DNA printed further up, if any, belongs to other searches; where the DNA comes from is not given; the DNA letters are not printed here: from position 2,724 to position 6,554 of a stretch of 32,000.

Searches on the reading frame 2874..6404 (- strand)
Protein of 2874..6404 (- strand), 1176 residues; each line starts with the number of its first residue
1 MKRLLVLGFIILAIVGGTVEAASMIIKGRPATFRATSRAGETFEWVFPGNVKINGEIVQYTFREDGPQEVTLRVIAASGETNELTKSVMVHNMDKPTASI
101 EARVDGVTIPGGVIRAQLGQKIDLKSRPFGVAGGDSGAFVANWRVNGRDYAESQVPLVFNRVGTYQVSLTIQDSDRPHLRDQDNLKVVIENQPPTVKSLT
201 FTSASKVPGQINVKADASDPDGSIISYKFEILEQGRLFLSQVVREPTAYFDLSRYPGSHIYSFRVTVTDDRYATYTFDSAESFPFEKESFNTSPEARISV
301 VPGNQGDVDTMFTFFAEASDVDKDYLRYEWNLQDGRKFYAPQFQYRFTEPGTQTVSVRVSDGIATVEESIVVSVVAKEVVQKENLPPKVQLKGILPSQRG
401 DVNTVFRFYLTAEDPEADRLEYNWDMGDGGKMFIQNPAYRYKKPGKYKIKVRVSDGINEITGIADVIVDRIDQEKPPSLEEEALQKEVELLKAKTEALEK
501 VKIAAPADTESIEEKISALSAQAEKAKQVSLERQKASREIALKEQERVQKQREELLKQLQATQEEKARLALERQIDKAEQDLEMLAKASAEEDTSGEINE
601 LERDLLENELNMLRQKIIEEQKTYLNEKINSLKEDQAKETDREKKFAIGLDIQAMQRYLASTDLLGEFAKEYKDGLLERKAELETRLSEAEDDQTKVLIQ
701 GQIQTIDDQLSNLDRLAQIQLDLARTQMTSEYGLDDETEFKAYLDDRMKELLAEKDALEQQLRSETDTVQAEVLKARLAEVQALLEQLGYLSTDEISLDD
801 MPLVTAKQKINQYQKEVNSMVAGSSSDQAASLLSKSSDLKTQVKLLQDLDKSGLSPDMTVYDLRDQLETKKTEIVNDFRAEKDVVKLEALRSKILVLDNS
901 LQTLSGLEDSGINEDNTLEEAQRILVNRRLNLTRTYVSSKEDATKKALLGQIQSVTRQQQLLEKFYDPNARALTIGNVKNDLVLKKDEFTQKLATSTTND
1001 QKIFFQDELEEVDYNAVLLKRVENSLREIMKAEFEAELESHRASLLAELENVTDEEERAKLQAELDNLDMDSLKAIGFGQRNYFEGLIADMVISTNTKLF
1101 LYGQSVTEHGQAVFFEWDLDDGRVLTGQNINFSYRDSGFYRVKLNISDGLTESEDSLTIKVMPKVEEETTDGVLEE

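Call 4: search_protein_families(library=pfam, proteins=[window:2874-6404:-], max_evalue=0.01)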
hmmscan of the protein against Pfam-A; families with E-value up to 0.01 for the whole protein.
window:2874-6404:- (1176 aa): 7 families
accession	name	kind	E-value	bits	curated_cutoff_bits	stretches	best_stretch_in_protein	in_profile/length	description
PF18911.6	PKD_4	-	3e-42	143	27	4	396-458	10-73/85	PKD domain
PF00801.26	PKD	-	1.3e-33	115.2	23.5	3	408-467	19-79/80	PKD domain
PF22352.2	K319L-like_PKD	-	9e-07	29.3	27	1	214-276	17-77/84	K319L-like, PKD domain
PF17963.7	Big_9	-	2.5e-05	25.5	23.6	0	191-275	1-82/89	Bacterial Ig domain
PF17803.7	Cadherin_4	-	0.001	20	25.1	0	186-227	6-49/71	Bacterial cadherin-like domain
PF07495.19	Y_Y_Y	-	0.0023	18.2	26.6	0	438-455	31-48/65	Y_Y_Y domain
PF17957.7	Big_7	-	0.0028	18.7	24.1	0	194-231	1-39/70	Bacterial Ig domain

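Call 80: search_protein_families(library=ncbifam, proteins=[window:2874-6404:-], max_evalue=0.001)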
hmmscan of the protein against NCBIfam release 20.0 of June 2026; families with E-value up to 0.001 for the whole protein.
window:2874-6404:- (1176 aa): 2 families
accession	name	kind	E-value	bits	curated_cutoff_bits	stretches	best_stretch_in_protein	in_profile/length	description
TIGR00864.1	PCC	subfamily_domain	3.5e-09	33.6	1861.4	0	343-460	1359-1466/2700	polycystin cation channel protein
TIGR03769.1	P_ac_wall_RPT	domain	6.1e-05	23.5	30.9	0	345-360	7-22/41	TIGR03769 domain-containing protein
